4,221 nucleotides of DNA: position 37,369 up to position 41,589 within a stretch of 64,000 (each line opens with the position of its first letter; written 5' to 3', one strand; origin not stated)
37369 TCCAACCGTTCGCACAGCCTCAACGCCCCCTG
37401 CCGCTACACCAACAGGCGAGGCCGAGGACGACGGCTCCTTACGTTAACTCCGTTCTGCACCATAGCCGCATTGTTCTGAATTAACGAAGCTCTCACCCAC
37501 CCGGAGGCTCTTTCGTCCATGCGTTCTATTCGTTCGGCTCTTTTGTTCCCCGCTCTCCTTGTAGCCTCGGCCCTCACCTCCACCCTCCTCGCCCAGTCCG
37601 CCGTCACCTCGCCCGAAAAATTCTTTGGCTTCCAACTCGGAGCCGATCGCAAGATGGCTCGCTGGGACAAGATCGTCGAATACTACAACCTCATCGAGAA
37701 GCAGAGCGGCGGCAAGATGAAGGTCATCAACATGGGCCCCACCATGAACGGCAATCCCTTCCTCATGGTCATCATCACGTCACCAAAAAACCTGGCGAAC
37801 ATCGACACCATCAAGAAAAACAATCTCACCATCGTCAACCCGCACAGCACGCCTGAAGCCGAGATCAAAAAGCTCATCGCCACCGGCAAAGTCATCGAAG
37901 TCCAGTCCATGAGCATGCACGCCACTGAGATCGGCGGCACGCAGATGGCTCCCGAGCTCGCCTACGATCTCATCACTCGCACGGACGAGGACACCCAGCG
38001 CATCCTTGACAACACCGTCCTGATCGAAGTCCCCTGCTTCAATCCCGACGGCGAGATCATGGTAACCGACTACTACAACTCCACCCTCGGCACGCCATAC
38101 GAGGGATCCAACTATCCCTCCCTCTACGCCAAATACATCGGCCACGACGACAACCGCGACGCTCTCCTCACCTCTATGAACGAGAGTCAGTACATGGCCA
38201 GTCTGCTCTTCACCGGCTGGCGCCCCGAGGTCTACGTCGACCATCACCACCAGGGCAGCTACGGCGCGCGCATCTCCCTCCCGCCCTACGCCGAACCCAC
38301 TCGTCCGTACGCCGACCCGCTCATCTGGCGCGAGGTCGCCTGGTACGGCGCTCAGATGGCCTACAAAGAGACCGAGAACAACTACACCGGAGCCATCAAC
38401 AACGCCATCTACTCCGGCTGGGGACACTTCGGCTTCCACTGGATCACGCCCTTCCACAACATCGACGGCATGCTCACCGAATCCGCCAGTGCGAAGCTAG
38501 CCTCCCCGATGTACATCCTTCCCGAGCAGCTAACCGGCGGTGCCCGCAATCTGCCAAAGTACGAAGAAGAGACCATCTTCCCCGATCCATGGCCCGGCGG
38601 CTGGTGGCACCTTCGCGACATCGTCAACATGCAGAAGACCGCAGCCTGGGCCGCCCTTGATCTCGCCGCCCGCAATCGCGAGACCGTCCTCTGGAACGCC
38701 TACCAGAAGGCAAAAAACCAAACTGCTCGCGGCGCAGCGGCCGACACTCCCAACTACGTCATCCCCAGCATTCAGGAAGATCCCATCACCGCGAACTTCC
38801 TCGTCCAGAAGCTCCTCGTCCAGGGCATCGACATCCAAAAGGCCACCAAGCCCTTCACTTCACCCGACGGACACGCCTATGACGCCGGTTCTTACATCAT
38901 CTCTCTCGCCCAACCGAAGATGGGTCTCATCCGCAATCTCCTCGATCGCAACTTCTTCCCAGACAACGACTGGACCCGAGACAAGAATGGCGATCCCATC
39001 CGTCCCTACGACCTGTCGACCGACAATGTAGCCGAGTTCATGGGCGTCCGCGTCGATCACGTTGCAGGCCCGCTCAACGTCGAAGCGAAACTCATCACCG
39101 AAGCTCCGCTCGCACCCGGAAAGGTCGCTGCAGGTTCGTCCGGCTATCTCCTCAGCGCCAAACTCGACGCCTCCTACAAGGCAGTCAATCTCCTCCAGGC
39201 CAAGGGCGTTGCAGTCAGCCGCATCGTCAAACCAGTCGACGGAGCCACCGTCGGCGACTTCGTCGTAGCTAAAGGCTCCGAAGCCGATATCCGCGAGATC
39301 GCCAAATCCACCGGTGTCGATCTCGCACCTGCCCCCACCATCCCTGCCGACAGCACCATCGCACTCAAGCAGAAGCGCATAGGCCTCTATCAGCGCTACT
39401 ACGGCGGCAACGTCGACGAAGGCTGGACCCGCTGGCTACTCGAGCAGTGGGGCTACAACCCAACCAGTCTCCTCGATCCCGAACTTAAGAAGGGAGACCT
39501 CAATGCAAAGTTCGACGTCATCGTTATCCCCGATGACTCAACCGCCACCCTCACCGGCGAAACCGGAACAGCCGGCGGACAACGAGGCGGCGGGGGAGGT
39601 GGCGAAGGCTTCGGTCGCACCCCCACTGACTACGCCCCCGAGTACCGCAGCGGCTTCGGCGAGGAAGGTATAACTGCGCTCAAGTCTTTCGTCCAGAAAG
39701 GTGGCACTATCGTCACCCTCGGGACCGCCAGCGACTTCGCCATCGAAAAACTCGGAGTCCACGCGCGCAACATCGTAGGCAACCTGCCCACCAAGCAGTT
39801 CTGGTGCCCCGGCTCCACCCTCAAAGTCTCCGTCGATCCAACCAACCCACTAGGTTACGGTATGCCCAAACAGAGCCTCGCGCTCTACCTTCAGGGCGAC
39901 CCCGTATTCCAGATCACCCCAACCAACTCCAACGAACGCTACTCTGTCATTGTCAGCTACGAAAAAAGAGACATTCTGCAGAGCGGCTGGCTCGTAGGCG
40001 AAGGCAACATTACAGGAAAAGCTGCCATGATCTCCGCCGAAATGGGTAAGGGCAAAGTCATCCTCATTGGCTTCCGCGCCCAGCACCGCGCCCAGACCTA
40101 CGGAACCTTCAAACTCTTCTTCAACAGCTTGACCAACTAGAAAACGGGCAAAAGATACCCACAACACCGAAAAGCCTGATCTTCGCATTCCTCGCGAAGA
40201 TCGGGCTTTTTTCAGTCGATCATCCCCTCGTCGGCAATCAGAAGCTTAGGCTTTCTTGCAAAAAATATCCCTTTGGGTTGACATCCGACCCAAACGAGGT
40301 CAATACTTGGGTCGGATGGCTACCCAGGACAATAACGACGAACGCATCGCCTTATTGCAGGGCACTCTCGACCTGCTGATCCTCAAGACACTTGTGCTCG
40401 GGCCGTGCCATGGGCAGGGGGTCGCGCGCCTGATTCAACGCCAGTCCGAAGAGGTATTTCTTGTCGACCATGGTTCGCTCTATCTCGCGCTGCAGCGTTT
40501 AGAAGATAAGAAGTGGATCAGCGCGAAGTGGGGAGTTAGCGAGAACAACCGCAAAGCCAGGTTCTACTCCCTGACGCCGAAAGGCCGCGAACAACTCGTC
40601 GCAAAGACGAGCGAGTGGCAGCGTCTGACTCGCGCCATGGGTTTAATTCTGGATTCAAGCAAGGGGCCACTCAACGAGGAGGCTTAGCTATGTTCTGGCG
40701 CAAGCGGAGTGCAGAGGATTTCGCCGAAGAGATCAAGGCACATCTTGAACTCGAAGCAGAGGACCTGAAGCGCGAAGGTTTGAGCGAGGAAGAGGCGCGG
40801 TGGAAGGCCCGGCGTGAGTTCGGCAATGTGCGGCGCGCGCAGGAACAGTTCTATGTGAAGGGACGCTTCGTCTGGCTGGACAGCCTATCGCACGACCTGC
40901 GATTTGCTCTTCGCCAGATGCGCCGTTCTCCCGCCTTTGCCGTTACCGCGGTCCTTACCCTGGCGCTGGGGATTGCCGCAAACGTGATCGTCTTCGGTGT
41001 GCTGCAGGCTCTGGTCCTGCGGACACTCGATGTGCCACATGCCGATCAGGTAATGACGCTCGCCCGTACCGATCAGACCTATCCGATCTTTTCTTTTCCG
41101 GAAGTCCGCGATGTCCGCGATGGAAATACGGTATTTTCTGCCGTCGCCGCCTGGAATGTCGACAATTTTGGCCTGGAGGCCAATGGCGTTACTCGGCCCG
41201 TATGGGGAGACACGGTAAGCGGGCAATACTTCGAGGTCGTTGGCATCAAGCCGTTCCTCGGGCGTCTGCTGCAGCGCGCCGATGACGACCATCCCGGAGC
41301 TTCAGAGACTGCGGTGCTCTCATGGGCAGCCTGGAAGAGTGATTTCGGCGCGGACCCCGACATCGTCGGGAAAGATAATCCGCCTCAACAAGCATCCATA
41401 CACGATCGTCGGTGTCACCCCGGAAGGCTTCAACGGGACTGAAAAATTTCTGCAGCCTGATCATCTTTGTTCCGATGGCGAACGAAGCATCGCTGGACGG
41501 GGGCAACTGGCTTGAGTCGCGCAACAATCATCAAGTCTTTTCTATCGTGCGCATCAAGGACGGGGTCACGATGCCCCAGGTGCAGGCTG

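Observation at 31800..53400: Top-strand G/C asymmetry flips polarity inside the window (C-rich left, G-rich right), independent of gene orientation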

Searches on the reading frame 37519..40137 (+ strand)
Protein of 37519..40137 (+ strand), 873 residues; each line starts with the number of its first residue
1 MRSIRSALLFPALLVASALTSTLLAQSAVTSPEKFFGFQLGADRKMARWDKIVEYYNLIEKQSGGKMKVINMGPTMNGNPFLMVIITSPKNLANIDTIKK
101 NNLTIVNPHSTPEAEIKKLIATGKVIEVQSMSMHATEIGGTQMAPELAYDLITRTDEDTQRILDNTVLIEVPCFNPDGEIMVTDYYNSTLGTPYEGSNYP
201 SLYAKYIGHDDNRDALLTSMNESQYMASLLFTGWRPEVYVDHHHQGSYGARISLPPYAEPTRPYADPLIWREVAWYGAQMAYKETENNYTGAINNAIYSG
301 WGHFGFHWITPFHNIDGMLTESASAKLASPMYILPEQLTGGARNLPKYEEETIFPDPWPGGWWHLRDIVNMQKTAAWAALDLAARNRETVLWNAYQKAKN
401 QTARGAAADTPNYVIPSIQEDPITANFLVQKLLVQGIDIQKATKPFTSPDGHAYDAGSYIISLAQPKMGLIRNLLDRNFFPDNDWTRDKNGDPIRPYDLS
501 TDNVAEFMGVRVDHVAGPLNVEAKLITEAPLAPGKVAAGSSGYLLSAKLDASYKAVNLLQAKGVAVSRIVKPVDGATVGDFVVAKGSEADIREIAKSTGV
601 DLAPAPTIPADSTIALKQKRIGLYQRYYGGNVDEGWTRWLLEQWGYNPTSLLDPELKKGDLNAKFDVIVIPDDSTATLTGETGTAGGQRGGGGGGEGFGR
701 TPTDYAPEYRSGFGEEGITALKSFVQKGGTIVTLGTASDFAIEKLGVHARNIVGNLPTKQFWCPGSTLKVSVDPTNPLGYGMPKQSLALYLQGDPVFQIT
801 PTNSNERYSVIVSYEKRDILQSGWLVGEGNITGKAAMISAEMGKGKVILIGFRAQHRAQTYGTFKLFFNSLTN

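Call 5: search_protein_families(library=pfam, proteins=[window:37519-40137:+])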
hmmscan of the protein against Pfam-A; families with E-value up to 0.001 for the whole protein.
window:37519-40137:+ (873 aa): 2 families
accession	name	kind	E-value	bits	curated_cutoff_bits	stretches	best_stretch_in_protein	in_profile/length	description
PF00246.29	Peptidase_M14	-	2.3e-12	47.6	21.6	1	53-184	2-108/286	Zinc carboxypeptidase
PF09825.15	BPL_N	-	0.00059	19.3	24.2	0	783-857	157-222/283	Biotin-protein ligase, N terminal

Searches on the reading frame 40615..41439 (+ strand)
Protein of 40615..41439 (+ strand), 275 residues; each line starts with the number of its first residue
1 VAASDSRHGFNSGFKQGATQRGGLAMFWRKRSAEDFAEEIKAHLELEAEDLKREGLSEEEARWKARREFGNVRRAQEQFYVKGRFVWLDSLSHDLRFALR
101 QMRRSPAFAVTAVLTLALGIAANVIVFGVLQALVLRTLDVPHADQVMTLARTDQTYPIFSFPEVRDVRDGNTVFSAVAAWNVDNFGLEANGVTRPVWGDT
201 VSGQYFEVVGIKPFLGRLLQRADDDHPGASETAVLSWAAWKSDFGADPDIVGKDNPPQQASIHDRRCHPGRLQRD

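Call 5: search_protein_families(library=pfam, proteins=[window:40615-41439:+])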
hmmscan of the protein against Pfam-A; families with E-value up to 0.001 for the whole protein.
window:40615-41439:+ (275 aa): 1 family
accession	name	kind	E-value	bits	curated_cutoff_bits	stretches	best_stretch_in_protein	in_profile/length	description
PF12704.14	MacB_PCD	-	3.6e-10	40.9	27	1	111-253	3-139/207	MacB-like periplasmic core domain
